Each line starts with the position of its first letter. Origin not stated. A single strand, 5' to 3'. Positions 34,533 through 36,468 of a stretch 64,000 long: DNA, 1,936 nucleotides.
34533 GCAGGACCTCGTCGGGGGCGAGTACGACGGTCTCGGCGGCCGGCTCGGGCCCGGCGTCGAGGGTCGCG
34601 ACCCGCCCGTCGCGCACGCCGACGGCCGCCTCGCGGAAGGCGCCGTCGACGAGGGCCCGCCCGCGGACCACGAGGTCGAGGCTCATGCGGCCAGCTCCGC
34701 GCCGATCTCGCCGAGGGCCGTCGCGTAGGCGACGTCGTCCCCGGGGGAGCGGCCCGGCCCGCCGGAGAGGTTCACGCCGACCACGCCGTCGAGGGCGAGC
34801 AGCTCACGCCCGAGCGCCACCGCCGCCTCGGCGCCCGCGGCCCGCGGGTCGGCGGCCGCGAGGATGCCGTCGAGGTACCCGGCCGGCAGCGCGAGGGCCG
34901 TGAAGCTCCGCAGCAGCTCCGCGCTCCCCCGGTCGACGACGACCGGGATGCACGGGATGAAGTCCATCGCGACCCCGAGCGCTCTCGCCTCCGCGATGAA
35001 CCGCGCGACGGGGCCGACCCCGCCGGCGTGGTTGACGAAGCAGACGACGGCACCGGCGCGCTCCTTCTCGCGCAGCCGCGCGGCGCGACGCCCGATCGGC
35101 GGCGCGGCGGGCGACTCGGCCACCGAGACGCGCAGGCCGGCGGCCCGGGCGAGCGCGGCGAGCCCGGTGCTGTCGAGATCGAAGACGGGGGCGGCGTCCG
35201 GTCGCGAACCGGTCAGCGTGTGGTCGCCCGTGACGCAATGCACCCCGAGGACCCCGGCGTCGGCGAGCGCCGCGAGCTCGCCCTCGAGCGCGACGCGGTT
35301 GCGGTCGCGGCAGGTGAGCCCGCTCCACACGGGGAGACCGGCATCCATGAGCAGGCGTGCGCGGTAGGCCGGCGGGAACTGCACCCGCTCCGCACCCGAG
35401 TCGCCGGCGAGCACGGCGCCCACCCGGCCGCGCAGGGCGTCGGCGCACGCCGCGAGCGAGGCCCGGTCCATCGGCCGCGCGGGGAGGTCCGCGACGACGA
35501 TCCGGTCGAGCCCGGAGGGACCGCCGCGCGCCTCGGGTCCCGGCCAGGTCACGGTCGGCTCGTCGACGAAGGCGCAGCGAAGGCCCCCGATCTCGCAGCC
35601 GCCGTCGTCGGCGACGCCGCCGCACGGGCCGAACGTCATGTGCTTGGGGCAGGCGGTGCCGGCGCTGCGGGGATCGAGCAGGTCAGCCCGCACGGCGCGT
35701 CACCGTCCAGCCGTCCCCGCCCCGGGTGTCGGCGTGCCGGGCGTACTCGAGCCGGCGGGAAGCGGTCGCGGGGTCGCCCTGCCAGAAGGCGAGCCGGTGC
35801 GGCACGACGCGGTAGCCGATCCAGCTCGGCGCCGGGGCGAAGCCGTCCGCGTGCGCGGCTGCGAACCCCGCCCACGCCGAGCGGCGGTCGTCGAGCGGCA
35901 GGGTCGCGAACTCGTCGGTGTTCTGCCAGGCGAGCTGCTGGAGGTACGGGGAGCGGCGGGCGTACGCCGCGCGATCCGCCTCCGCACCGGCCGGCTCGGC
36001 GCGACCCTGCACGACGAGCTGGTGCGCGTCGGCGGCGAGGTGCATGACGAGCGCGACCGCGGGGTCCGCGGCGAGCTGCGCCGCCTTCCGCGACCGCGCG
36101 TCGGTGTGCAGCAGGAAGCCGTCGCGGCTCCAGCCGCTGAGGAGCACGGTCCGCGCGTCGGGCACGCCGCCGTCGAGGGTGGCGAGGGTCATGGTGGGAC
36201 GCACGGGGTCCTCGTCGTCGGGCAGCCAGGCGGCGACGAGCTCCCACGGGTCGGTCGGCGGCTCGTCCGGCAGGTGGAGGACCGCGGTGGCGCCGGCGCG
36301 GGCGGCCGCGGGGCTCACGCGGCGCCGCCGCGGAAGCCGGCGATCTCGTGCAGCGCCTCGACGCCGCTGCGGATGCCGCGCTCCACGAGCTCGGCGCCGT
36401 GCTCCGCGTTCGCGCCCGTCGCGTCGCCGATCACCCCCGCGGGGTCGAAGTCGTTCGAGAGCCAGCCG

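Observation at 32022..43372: Twelve-gene translationally coupled operon joining uricase/allantoinase/guanine deaminase to an uncharacterised ABC importer and six enzymes (candidate new N-heterocycle or damaged-purine catabolic system)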

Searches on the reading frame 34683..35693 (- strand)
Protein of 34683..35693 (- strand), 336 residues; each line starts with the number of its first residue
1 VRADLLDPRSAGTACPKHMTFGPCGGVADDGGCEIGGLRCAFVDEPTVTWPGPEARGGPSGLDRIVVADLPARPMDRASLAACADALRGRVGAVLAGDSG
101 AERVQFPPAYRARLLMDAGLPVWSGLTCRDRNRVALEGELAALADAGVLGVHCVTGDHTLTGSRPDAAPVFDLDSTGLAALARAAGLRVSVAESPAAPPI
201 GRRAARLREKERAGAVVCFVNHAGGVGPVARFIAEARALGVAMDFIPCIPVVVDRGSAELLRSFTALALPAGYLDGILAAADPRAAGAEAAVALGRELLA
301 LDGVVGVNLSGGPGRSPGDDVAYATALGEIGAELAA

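Call 6: search_protein_families(library=pfam, proteins=[window:34683-35693:-], max_evalue=0.01)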
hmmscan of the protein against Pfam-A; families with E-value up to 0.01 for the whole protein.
window:34683-35693:- (336 aa): 2 families
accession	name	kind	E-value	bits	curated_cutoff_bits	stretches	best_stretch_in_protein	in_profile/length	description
PF12225.13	DUF5981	-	7.7e-05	22.7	23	1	13-43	40-70/95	Methylene-tetrahydrofolate reductase C terminal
PF02219.23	MTHFR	-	0.00088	19.1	24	1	113-296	64-254/287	Methylenetetrahydrofolate reductase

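Call 7: search_protein_families(library=ncbifam, proteins=[window:34683-35693:-], max_evalue=0.01)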
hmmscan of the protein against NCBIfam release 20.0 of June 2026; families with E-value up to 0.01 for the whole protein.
window:34683-35693:- (336 aa): 1 family
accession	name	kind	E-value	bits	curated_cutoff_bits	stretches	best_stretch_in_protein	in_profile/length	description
NF006396.0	PRK08645.1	equivalog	5.2e-12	44.7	453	1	91-183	351-444/611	bifunctional homocysteine S-methyltransferase/methylenetetrahydrofolate reductase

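Call 14: find_homologous_proteins(query=window:34683-35693:-, max_evalue=0.00001)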
Query window:34683-35693:- (336 aa): 1456 proteins with E <= 0.00001 among 8000 candidates; the best 120 are listed.
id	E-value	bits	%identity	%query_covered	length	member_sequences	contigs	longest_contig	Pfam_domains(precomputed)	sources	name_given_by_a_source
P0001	2.6e-210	716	100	100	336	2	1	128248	-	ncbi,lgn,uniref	ncbi:methylenetetrahydrofolate reductase C-terminal domain-containing protein [Pseudolysinimonas sp.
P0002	2.2e-176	604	85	100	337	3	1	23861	-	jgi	jgi:5,10-methylenetetrahydrofolate reductase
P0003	1.1e-172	592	84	100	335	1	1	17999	-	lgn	-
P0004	6.7e-158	543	81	98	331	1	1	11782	PF12225.14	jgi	jgi:5,10-methylenetetrahydrofolate reductase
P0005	1.9e-156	539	82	95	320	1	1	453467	PF02219.24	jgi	jgi:5,10-methylenetetrahydrofolate reductase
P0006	4.2e-155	534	78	100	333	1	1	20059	PF12225.14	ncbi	-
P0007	3.5e-129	449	67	99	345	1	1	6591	-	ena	-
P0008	4.2e-129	449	65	99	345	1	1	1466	-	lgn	-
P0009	6.0e-128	445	68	96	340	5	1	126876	PF12225.14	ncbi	-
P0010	1.7e-127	443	68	99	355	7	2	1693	PF02219.24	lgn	-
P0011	3.2e-127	443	71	81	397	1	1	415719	PF12225.14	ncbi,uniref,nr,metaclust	ncbi:methylenetetrahydrofolate reductase C-terminal domain-containing protein [Herbiconiux solani]|u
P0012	6.0e-127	442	68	96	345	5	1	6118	PF02219.24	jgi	jgi:5,10-methylenetetrahydrofolate reductase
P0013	1.2e-126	441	67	95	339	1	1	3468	PF02219.24,PF12225.14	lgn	-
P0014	1.9e-126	440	68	96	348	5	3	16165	-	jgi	jgi:5,10-methylenetetrahydrofolate reductase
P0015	2.0e-126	440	66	97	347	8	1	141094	PF02219.24,PF12225.14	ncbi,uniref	ncbi:5,10-methylenetetrahydrofolate reductase [Marisediminicola sp. UYEF4]|uniref:methylenetetrahydr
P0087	2.1e-117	410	63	94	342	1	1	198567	-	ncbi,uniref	ncbi:methylenetetrahydrofolate reductase [Spongisporangium articulatum]|uniref:Methylenetetrahydrofo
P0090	3.0e-117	410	64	96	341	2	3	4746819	PF02219.24,PF12225.14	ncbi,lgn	ncbi:methylenetetrahydrofolate reductase C-terminal domain-containing protein [Dermatophilaceae bact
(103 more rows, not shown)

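Call 17: find_related_loci(query=A1, collection=genome_contigs, flank=10000)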
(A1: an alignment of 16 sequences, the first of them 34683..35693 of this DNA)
Query A1 (336 aa) in genome_contigs; peptide patterns used: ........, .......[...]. (x = any residue, [..] = any of these).
382 stretches matched a pattern; 352 encode a relative of the query (tblastn E <= 1e-3); the best 80 are kept; 80 distinct loci.
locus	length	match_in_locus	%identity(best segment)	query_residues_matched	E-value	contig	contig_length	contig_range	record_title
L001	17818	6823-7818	66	14-335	1e-129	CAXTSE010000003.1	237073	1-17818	MAG TPA_asm: uncultured Microbacteriaceae bacterium isolate public_SRR11456921_metawrap_bin.2 genome assembly, contig: p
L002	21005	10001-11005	66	10-334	2e-127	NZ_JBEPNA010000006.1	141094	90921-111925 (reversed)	Marisediminicola sp. UYEF4 Ga0493845_06, whole genome shotgun sequence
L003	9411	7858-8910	63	7-334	1e-123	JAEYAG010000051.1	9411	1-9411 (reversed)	MAG: Actinomycetes bacterium isolate OH_HDB_265 k127_1401186, whole genome shotgun sequence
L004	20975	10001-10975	65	15-334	3e-123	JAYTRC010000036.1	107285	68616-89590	MAG: Lacisediminihabitans sp. isolate GFS_4729 GFS_4729_35, whole genome shotgun sequence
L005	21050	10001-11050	61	14-334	4e-123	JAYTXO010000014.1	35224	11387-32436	MAG: Microbacteriaceae bacterium isolate GFS_5972 GFS_5972_13, whole genome shotgun sequence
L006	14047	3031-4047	62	15-334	4e-123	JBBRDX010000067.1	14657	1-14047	MAG: Actinomycetales bacterium isolate Co_metawrap_2477 Cmw_2477_k141_19076963_length_14657_cov_8.0000, whole genome sho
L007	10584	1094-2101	62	15-334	3e-123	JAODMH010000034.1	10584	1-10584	MAG: Microbacteriaceae bacterium isolate RYN_86 scaffold_11684, whole genome shotgun sequence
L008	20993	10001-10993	61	15-335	4e-122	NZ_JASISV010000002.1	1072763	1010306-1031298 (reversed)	Salinibacterium sp. G-O1 NODE_2_length_1072763_cov_15.044900, whole genome shotgun sequence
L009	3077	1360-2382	60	15-336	1e-126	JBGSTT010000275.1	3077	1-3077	MAG: Rhodoglobus sp. isolate JTS-AC415 k141_1593060, whole genome shotgun sequence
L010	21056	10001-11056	59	15-334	9e-122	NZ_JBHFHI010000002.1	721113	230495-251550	Herbiconiux wuyangfengii strain P17 Scaffold2_1, whole genome shotgun sequence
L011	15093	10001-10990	67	14-334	4e-121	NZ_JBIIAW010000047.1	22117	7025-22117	MAG: Pseudolysinimonas sp. isolate ME2000-06-06pf_3300042549_group1_bin93 Rohwer_bin155_scaffold_1279_c1, whole genome s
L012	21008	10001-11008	62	14-328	9e-121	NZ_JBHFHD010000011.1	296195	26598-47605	Herbiconiux sp. P13 Scaffold5_1, whole genome shotgun sequence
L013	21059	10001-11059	59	14-334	2e-120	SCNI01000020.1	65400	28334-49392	Microbacteriaceae bacterium 3FA27C10 NODE_20_length_65400_cov_20.344387, whole genome shotgun sequence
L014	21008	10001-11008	63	14-334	2e-120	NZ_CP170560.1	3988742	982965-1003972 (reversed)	Cnuibacter sp. UC19_7 chromosome, complete genome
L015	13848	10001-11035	60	15-334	1e-120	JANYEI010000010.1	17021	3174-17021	MAG: Frigoribacterium sp. isolate 337R_metabinner_53 337R_k141_265761, whole genome shotgun sequence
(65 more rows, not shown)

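Call 20: find_encoding_contigs(protein=P0087, flank=10000, max_places=2)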
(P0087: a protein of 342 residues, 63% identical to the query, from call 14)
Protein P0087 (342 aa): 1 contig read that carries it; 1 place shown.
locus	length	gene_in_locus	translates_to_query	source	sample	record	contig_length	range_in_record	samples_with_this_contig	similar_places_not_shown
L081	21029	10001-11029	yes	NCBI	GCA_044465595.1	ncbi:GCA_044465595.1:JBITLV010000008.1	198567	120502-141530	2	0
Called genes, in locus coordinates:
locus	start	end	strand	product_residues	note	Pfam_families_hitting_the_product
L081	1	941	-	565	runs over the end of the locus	PF12768:Rax2 (weak)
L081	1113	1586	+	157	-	PF00903:Glyoxalase, PF13468:Glyoxalase_3, PF13669:Glyoxalase_4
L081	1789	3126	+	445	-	PF08240:ADH_N, PF00107:ADH_zinc_N, PF13602:ADH_zinc_N_2 (weak)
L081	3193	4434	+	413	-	-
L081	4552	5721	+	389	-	PF01594:AI-2E_transport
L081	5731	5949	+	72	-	PF09723:Zn_ribbon_8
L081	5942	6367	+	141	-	PF06108:DUF952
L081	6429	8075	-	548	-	PF02737:3HCDH_N, PF00725:3HCDH, PF02737:3HCDH_N, PF00725:3HCDH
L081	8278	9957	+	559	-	PF00082:Peptidase_S8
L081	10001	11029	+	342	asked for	-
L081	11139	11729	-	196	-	PF12766:Pyridox_oxase_2 (weak), PF01243:PNPOx_N, PF10590:PNP_phzG_C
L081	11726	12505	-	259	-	PF02633:Creatininase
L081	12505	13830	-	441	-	PF01565:FAD_binding_4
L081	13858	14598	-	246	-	PF00106:adh_short, PF08659:KR (weak), PF01370:Epimerase (faint), PF13561:adh_short_C2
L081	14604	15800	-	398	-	-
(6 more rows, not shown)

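Call 21: find_encoding_contigs(protein=P0090, flank=10000, max_places=2)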
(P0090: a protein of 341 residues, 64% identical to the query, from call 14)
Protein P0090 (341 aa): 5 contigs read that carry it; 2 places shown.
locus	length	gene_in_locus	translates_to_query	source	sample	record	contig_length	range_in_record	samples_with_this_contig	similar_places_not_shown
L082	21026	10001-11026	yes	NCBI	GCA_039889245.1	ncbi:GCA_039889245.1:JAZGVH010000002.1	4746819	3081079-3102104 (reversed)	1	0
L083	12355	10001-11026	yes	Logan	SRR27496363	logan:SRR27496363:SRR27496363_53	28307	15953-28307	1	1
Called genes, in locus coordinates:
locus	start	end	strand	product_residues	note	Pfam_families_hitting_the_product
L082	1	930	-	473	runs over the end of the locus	PF02447:GntP_permease, PF03600:CitMHS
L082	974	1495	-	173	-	PF13238:AAA_18, PF13671:AAA_33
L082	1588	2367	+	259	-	PF00753:Lactamase_B, PF12706:Lactamase_B_2 (weak), PF23023:Anti-Pycsar_Apyc1 (faint)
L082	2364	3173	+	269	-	PF06182:ABC2_membrane_6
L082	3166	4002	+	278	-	PF06182:ABC2_membrane_6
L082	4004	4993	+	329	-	PF00005:ABC_tran, PF13304:AAA_21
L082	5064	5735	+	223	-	PF09365:DUF2461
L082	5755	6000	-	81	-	-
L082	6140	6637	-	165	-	PF00583:Acetyltransf_1, PF13508:Acetyltransf_7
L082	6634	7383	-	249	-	PF03328:HpcH_HpaI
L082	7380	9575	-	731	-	PF00176:SNF2-rel_dom, PF04851:ResIII (faint), PF00271:Helicase_C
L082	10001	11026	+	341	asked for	PF12225:DUF5981 (weak), PF02219:MTHFR (weak)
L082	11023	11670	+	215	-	PF13489:Methyltransf_23 (weak), PF05175:MTS (weak), PF08241:Methyltransf_11, PF08242:Methyltransf_12, PF13649:Methyltransf_25, PF13847:Methyltransf_31 (weak)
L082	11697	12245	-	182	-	PF01243:PNPOx_N, PF10590:PNP_phzG_C (faint)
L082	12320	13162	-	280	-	-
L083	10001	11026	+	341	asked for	PF12225:DUF5981 (weak), PF02219:MTHFR (weak)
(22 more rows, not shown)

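Call 32: search_solved_structures(query=window:34683-35693:-, max_evalue=1)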
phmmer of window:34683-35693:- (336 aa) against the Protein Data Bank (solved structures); distinct sequences matched with E-value up to 1: 0.

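Call 46: predict_structure(alignment_id=A2)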
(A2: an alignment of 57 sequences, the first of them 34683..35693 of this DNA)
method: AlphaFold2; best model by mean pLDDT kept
length: 336 residues; sequences in the alignment: 57
mean_pLDDT: 88.1   pTM: 0.89
mean pLDDT of the five models: 88.1, 87.7, 87.1, 87.0, 81.8
residues with pLDDT >= 90: 214; 70-90: 85; 50-70: 25; < 50: 12
segments of 3 or more residues with pLDDT < 50: 1-6, 158-162
pLDDT, mean of each block of 10 residues (from residue 1): 48 74 86 83 93 87 94 80 96 85 72 95 86 88 97 70 58 88 96 92 95 97 94 98 97 92 88 95 97 98 97 88 96 97
secondary structure, 60 per line:
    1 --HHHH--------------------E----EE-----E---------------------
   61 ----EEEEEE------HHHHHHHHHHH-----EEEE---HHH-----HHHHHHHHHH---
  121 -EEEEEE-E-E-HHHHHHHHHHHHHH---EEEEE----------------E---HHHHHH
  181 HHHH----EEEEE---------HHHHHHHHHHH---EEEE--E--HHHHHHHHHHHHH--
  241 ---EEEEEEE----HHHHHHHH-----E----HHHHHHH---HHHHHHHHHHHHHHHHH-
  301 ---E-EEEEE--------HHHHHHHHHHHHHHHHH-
elements in order: H3-6 E65-70 H77-87 E93-96 H108-117 E122-127 H133-146 E150-154 H175-184 E189-193 H203-213 E217-220 H226-238 E244-250 H255-262 H273-279 H283-299 E306-310 H319-335

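Call 51: fold_search(model_id=the predicted structure, library=pdb)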
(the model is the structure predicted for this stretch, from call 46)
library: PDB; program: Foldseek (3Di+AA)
matches with E <= 10: 1777; with E <= 0.001: 441
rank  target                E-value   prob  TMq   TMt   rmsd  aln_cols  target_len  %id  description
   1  8eac_A                6.0e-11  1.00  0.61  0.71   4.5       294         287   19  Thermus thermophilus methylenetetrahydrofolate reductase (released 2023-01-18)
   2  1zrq_A                8.7e-11  1.00  0.60  0.70   4.7       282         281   21  Escherichia coli Methylenetetrahydrofolate Reductase (reduced) complexed with NADH, pH 6.0 (released 2005-08-09)
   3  1b5t_B                1.4e-10  1.00  0.63  0.76   4.1       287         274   18  ESCHERICHIA COLI METHYLENETETRAHYDROFOLATE REDUCTASE (released 1999-01-20)
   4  8eac_B                1.4e-10  1.00  0.59  0.70   5.1       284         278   20  Thermus thermophilus methylenetetrahydrofolate reductase (released 2023-01-18)
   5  7th5_B                1.9e-10  1.00  0.60  0.69   5.0       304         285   21  Thermus thermophilus methylenetetrahydrofolate reductase (released 2023-01-18)
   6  1b5t_C                2.0e-10  1.00  0.60  0.74   4.5       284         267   19  ESCHERICHIA COLI METHYLENETETRAHYDROFOLATE REDUCTASE (released 1999-01-20)
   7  2fmn_B                2.2e-10  1.00  0.60  0.69   4.3       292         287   19  Ala177Val mutant of E. coli Methylenetetrahydrofolate Reductase complex with LY309887 (released 2006-04-25)
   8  1v93                  2.4e-10  1.00  0.62  0.70   4.3       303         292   20  5,10-Methylenetetrahydrofolate Reductase from Thermus thermophilus HB8 (released 2004-02-03)
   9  1zp3_B                2.4e-10  1.00  0.59  0.67   5.0       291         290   19  E. coli Methylenetetrahydrofolate Reductase (oxidized) (released 2005-08-09)
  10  6pey_A                2.8e-10  1.00  0.59  0.69   4.7       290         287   18  MTHFR with mutation Asp120Ala (released 2019-09-25)
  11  5ume_C                3.1e-10  1.00  0.59  0.68   5.4       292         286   18  Crystal Structure of 5,10-Methylenetetrahydrofolate Reductase MetF from Haemophilus influenzae (released 2017-02-22)
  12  3fst_A                3.3e-10  1.00  0.58  0.67   5.1       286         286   20  Crystal Structure of Escherichia coli Methylenetetrahydrofolate Reductase Mutant Phe223Leu at pH 7.4 (released 2009-08-25)
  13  5ume_D                3.5e-10  1.00  0.60  0.69   5.5       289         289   17  Crystal Structure of 5,10-Methylenetetrahydrofolate Reductase MetF from Haemophilus influenzae (released 2017-02-22)
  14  3apt_B                3.5e-10  1.00  0.58  0.70   4.7       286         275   18  properties and crystal structure of methylenetetrahydrofolate reductase from Thermus thermophilus HB8 (released 2011-09-14)
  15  1zp4_B                3.5e-10  1.00  0.58  0.67   5.0       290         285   19  Glu28Gln mutant of E. coli Methylenetetrahydrofolate Reductase (oxidized) complex with Methyltetrahydrofolate (released 2005-08-09)
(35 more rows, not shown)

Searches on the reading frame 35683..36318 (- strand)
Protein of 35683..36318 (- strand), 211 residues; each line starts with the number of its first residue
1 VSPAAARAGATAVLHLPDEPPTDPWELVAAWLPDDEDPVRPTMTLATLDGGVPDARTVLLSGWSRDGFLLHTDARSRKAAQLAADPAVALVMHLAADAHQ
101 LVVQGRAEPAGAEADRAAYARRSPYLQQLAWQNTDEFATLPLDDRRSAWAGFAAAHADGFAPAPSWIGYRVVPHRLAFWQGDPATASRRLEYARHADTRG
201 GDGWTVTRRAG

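Call 6: search_protein_families(library=pfam, proteins=[window:35683-36318:-], max_evalue=0.01)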
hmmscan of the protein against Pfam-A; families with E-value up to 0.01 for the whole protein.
window:35683-36318:- (211 aa): 3 families
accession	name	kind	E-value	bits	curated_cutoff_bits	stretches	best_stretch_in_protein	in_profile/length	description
PF01243.27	PNPOx_N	-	5.6e-12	46.5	28.1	1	41-129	13-93/120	Pyridoxamine 5'-phosphate oxidase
PF10590.14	PNP_phzG_C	-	1.6e-09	38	27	1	166-208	1-39/42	Pyridoxine 5'-phosphate oxidase C-terminal dimerisation region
PF12766.13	Pyridox_oxase_2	-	2.7e-08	34.8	26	1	35-107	16-96/100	Pyridoxamine 5'-phosphate oxidase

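Call 7: search_protein_families(library=ncbifam, proteins=[window:35683-36318:-], max_evalue=0.01)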
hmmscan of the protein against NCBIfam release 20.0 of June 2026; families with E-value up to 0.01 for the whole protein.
window:35683-36318:- (211 aa): 5 families
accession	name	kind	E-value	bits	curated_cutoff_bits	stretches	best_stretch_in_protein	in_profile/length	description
NF004231.0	PRK05679.1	subfamily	2.3e-24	86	129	1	21-208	23-210/213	pyridoxal 5'-phosphate synthase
TIGR00558.3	pdxH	equivalog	3.6e-24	85.4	180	1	25-209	3-188/190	pyridoxamine 5'-phosphate oxidase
NF038138.1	phena_PhzG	equivalog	9.5e-22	77.8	270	1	18-208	14-203/206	phenazine biosynthesis FMN-dependent oxidase PhzG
TIGR03618.1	Rv1155_F420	subfamily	2.3e-05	24.6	79.05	1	41-121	9-93/127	TIGR03618 family F420-dependent PPOX class oxidoreductase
TIGR04026.2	PPOX_FMN_cyano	equivalog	5.7e-05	23.1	220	1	43-175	24-160/191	Npun_F5749 family FMN-dependent PPOX-type flavoprotein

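Call 33: search_solved_structures(query=window:35683-36318:-, max_evalue=0.01)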
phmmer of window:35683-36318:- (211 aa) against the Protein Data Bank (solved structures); distinct sequences matched with E-value up to 0.01: 15.
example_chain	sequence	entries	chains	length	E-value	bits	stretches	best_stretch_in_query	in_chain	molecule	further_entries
4hmw_A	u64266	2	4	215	1.2e-12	51.4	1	16-202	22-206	Pyridoxamine 5'-phosphate oxidase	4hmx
1nrg_A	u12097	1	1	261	2.7e-12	50.2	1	29-198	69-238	pyridoxine 5'-phosphate oxidase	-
8qyt_A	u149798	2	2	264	2.8e-12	50.1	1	29-198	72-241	Pyridoxine-5'-phosphate oxidase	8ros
1dnl_A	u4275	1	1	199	2.9e-12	50.1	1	20-206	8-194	PYRIDOXINE 5'-PHOSPHATE OXIDASE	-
31de_A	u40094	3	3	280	3.3e-12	49.9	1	29-198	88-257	Pyridoxine-5'-phosphate oxidase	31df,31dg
1g76_A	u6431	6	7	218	3.6e-12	49.8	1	20-206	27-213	PYRIDOXINE 5`-PHOSPHATE OXIDASE | PYRIDOXINE 5'-PHOSPHATE OXIDASE | Pyridoxamine 5'-phosphate oxidase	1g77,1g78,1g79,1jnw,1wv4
8qyw_A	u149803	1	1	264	3.8e-12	49.7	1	29-198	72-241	Pyridoxine-5'-phosphate oxidase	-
6h00_A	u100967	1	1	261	1e-11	48.3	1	29-198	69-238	Pyridoxine-5'-phosphate oxidase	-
3hy8_A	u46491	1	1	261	1.4e-11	47.8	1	29-184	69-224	Pyridoxine-5'-phosphate oxidase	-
6ylz_AAA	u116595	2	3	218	2.1e-11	47.3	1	20-203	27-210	Pyridoxine/pyridoxamine 5'-phosphate oxidase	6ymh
1ci0_A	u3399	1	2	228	7.3e-10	42.2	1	22-209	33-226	PROTEIN (PNP OXIDASE)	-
1t9m_A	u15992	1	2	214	4.6e-09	39.6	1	18-195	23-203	probable pyridoxamine 5'-phosphate oxidase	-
2a2j_A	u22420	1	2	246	2.4e-08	37.3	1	27-192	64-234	Pyridoxamine 5'-phosphate oxidase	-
1ty9_A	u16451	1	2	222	3.1e-06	30.4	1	21-208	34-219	Phenazine biosynthesis protein phzG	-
4hms_A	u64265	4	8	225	3.3e-06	30.3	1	21-208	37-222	Phenazine biosynthesis protein phzG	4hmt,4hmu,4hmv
